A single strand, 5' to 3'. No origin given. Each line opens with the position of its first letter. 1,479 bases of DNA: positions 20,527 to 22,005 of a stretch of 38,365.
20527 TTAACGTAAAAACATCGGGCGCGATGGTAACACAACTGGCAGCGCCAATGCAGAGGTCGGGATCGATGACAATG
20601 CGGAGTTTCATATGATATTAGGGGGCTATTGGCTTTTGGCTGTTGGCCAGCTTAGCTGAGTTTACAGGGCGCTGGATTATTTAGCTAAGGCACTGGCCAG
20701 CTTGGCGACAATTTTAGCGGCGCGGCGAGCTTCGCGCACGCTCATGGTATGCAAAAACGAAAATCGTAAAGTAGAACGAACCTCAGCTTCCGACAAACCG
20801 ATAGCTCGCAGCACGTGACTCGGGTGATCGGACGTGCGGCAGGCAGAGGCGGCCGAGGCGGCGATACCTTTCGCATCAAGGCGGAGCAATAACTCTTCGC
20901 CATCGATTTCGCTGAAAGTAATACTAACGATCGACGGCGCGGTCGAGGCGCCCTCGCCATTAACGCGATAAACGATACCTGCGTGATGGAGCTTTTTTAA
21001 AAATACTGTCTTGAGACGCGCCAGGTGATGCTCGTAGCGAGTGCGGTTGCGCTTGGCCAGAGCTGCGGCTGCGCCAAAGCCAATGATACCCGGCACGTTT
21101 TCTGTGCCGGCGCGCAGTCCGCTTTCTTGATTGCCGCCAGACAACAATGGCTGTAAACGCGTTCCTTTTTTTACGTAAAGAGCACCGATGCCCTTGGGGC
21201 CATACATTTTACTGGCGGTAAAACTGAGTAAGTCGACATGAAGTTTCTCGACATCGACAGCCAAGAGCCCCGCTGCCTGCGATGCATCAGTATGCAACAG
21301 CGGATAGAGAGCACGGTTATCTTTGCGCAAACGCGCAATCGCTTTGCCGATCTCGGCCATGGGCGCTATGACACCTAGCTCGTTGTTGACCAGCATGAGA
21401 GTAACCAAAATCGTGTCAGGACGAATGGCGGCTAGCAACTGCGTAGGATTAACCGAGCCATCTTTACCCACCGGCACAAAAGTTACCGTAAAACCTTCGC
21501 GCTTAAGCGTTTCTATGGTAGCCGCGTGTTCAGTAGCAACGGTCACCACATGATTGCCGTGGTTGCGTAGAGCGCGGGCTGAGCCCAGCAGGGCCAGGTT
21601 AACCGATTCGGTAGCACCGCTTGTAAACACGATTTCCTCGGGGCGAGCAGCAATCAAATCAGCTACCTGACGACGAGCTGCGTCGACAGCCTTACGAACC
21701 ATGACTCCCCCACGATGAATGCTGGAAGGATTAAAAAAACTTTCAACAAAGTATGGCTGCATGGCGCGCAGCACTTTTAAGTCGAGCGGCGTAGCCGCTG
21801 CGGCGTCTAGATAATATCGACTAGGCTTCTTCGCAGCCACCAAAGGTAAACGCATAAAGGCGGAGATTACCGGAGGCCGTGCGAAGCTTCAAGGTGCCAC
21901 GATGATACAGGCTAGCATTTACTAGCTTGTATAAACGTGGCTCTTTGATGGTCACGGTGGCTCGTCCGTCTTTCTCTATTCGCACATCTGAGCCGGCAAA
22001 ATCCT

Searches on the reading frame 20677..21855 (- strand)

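Call 19: search_protein_families(library=ncbifam, proteins=[window:20677-21855:-])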
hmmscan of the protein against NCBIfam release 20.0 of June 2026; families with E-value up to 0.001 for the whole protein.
window:20677-21855:- (392 aa): 23 families
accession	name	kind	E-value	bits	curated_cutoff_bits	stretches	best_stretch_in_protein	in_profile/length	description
TIGR03402.1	FeS_nifS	equivalog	3e-108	362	530.75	1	15-378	2-361/379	cysteine desulfurase NifS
TIGR03235.1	DNA_S_dndA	equivalog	1.4e-101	340.3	480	1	15-366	1-352/353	cysteine desulfurase DndA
NF010611.0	PRK14012.1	equivalog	8.1e-98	328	548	1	14-385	7-377/406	IscS subfamily cysteine desulfurase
TIGR02006.1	IscS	equivalog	2.1e-96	323.4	643.2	1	14-386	5-374/402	IscS subfamily cysteine desulfurase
NF002806.0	PRK02948.1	subfamily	2.1e-74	250.8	304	1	15-375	3-360/381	IscS subfamily cysteine desulfurase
TIGR03403.1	nifS_epsilon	equivalog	7.6e-72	242.2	587.7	1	15-385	2-371/382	NifS family cysteine desulfurase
TIGR01979.1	sufS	subfamily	2e-42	145.5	475.1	1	13-340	19-362/403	SufS family cysteine desulfurase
TIGR01977.1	am_tr_V_EF2568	hypoth_equivalog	1.1e-38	133.2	377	1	15-339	2-337/376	cysteine desulfurase family protein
NF040779.1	Sec_lyase_SclA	exception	2.5e-30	105.6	525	1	55-384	43-374/378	selenocysteine lyase SclA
NF041166.1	f2_encap_cargo1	exception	3.1e-30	105.8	800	1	15-365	248-606/623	family 2A encapsulin nanocompartment cargo protein cysteine desulfurase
NF006791.0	PRK09295.1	equivalog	2.1e-26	93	661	1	14-263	25-290/406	cysteine desulfurase SufS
NF008126.0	PRK10874.1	equivalog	3.5e-26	92.3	607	1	12-341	19-360/401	cysteine desulfurase CsdA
TIGR03392.1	FeS_syn_CsdA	equivalog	3.7e-26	92.2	493.6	1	12-355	16-366/398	cysteine desulfurase CsdA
TIGR01976.1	am_tr_V_VC1184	hypoth_equivalog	3.4e-24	85.9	352.35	1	12-356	18-376/401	cysteine desulfurase-like protein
TIGR04343.1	egtE_PLP_lyase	equivalog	4.4e-14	52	400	1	56-242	55-231/370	ergothioneine biosynthesis PLP-dependent enzyme EgtE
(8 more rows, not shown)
